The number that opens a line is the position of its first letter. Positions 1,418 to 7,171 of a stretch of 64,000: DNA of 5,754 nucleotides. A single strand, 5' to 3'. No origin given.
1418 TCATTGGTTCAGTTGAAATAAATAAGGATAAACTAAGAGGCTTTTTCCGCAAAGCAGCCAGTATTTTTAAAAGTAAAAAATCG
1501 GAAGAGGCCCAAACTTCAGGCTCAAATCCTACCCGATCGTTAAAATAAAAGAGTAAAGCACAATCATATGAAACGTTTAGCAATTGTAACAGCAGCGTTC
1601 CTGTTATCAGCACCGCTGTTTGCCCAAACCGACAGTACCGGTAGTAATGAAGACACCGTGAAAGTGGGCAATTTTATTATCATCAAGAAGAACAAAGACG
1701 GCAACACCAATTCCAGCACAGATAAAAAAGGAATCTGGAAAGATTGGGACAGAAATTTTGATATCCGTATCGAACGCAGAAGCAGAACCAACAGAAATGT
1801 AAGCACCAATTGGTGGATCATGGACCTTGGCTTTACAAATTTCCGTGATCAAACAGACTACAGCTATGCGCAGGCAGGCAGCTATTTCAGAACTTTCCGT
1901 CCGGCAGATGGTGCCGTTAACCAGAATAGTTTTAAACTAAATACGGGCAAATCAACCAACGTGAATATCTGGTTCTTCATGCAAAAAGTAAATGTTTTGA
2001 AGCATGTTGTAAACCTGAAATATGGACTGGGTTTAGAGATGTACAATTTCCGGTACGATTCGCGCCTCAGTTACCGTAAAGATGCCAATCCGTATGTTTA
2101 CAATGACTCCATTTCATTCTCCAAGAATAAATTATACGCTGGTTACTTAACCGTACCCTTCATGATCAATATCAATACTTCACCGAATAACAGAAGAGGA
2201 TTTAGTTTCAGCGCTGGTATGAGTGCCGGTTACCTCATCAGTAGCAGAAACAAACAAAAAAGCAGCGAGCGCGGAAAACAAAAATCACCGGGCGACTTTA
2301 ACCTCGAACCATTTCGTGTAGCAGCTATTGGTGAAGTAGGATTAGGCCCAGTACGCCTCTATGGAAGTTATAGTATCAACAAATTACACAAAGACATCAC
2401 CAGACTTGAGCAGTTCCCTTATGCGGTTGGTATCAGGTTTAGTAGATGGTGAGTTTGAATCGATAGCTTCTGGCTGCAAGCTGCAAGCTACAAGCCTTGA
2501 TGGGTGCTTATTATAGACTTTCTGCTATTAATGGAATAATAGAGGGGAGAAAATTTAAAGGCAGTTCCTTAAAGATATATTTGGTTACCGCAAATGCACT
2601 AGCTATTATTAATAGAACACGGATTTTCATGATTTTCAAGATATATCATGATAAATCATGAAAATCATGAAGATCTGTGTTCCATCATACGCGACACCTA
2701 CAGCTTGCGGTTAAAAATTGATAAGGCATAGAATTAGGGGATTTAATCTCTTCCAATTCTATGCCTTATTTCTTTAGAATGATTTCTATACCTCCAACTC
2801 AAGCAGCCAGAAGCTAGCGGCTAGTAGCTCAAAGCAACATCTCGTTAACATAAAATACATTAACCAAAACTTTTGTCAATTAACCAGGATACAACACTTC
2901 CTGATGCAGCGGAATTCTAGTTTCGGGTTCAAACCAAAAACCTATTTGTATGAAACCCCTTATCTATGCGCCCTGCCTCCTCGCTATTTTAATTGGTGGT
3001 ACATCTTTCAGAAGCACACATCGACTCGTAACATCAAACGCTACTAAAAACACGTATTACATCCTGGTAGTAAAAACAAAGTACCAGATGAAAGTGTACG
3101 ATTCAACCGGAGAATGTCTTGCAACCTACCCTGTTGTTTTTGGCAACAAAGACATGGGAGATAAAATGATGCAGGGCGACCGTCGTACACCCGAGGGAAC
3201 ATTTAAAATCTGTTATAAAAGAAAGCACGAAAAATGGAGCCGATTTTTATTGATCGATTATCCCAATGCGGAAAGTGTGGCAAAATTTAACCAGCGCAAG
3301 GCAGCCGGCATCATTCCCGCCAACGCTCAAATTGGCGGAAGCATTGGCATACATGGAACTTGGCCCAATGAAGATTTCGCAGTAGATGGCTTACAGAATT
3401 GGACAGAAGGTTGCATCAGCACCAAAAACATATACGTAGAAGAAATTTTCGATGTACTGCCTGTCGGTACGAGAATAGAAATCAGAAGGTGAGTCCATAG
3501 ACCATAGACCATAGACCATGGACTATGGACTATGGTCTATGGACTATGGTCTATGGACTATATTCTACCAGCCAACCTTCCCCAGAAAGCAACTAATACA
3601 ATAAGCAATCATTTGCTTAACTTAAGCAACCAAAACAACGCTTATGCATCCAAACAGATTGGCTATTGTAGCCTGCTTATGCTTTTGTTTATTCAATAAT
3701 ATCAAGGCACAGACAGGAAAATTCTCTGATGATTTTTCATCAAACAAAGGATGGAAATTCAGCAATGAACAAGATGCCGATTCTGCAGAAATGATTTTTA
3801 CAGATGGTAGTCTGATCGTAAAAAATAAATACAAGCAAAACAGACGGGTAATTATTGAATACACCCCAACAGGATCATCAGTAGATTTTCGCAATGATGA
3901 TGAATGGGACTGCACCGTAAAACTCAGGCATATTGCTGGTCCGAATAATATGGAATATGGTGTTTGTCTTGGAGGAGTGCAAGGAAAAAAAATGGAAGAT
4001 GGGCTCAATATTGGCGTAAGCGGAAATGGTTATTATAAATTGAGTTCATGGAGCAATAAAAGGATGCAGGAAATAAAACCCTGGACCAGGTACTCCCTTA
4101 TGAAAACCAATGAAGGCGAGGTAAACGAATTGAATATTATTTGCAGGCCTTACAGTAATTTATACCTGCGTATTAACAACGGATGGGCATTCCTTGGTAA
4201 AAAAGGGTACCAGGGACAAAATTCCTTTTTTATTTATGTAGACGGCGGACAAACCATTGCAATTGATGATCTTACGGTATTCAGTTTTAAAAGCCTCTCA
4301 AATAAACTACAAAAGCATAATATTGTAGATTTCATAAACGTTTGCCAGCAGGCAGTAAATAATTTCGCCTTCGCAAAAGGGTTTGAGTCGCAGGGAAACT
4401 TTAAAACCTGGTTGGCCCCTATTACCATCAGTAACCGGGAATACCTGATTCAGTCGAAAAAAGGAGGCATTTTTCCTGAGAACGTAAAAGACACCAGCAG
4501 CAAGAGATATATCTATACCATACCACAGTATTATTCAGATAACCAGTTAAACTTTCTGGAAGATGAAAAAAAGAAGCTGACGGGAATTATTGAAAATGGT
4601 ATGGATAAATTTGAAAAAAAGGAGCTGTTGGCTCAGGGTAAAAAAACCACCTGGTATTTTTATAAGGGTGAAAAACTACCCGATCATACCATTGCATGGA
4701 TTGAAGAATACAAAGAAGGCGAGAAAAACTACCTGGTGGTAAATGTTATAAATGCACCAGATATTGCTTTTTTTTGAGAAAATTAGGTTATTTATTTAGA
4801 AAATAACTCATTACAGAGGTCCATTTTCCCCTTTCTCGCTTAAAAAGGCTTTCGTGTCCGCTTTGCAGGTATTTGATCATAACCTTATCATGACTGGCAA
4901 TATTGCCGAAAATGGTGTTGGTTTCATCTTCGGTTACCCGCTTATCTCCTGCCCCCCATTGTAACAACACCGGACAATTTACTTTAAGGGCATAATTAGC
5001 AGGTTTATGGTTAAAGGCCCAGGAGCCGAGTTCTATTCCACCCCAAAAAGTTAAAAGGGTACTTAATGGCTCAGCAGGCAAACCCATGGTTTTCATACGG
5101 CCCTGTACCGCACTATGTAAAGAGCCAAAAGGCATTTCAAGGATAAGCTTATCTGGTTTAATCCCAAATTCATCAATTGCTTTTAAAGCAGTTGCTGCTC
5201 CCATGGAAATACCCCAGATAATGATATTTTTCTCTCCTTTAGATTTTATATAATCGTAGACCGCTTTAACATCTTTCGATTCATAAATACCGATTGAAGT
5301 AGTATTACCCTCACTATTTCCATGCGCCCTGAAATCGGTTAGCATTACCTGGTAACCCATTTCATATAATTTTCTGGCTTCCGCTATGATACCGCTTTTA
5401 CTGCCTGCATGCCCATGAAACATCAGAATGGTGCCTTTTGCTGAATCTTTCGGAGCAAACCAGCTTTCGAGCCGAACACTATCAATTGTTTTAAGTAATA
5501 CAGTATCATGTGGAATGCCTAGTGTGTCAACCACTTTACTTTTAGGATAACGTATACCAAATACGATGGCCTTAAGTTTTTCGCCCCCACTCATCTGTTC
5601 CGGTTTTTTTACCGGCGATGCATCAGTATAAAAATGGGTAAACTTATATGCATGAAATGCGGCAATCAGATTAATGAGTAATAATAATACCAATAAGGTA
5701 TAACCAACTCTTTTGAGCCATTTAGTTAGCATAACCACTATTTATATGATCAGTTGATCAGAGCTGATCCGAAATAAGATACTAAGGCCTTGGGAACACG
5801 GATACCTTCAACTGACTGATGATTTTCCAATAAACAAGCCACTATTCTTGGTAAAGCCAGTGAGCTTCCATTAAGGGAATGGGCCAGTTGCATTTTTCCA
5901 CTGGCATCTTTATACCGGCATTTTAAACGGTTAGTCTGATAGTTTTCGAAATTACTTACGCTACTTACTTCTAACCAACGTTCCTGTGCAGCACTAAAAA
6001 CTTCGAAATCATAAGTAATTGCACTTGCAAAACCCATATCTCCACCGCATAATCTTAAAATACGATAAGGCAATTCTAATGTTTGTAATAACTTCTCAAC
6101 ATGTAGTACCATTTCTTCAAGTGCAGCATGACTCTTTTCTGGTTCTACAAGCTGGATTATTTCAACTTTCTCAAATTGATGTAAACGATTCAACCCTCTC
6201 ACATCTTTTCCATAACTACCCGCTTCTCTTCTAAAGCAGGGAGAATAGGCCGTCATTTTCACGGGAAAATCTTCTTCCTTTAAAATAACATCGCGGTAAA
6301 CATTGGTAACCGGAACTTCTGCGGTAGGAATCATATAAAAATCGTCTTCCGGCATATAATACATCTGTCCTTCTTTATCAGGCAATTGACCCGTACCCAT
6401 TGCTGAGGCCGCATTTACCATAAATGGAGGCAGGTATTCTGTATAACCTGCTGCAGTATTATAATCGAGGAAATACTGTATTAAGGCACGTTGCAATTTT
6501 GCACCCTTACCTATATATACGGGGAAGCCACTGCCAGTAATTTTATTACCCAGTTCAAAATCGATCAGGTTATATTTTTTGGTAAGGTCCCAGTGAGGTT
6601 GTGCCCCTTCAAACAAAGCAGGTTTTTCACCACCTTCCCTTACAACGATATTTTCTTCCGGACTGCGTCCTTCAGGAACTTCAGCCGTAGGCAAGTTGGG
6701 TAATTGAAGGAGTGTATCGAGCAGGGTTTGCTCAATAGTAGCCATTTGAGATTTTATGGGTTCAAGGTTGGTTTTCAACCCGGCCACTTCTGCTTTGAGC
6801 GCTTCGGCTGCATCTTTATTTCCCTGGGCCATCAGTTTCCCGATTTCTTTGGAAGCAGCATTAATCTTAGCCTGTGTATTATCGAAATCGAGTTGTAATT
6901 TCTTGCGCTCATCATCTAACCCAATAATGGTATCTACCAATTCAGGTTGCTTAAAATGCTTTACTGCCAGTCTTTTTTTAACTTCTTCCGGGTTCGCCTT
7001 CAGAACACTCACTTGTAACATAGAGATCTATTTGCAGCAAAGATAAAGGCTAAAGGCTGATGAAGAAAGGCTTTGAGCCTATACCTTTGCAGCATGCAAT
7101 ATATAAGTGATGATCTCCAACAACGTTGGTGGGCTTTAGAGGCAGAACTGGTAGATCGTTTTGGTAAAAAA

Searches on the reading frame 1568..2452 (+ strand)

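Call 20: search_protein_families(library=ncbifam, proteins=[window:1568-2452:+])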
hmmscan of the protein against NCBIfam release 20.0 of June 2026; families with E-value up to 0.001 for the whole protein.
window:1568-2452:+ (294 aa): 0 families

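Call 68: search_protein_families(library=pfam, proteins=[window:1568-2452:+], max_evalue=0.00001)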
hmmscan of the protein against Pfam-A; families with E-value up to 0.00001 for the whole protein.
window:1568-2452:+ (294 aa): 1 family
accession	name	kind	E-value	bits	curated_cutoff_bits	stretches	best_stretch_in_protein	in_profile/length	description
PF13568.12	OMP_b-brl_2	-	3.6e-08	34.1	27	1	125-261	33-156/175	Outer membrane protein beta-barrel domain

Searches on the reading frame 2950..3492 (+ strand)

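Call 20: search_protein_families(library=ncbifam, proteins=[window:2950-3492:+])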
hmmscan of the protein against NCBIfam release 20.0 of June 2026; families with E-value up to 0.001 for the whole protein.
window:2950-3492:+ (180 aa): 0 families

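Call 68: search_protein_families(library=pfam, proteins=[window:2950-3492:+], max_evalue=0.00001)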
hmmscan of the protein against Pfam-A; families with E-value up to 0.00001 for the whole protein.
window:2950-3492:+ (180 aa): 1 family
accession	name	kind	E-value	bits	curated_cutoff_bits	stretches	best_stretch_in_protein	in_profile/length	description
PF03734.19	YkuD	-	1.8e-18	68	23.4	1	36-178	2-146/146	L,D-transpeptidase catalytic domain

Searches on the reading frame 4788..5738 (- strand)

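Call 68: search_protein_families(library=pfam, proteins=[window:4788-5738:-], max_evalue=0.00001)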
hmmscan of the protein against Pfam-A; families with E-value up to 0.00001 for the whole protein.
window:4788-5738:- (316 aa): 2 families
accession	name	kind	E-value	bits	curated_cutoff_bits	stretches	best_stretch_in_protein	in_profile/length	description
PF12146.15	Hydrolase_4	-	4.3e-17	62.6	27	1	99-211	2-117/239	Serine aminopeptidase, S33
PF00561.26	Abhydrolase_1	-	3.5e-10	40.4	25.8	1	103-197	2-96/245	alpha/beta hydrolase fold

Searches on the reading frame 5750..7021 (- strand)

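Call 68: search_protein_families(library=pfam, proteins=[window:5750-7021:-], max_evalue=0.00001)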
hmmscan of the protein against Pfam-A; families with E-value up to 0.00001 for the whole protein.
window:5750-7021:- (423 aa): 2 families
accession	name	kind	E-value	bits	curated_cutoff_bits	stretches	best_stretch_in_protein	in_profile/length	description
PF00587.30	tRNA-synt_2b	-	1.9e-34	119.7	29.3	1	225-401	8-179/179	tRNA synthetase class II core domain (G, H, P, S and T)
PF02403.27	Seryl_tRNA_N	-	1.1e-24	87.2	28.2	1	1-111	1-108/108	Seryl-tRNA synthetase N-terminal domain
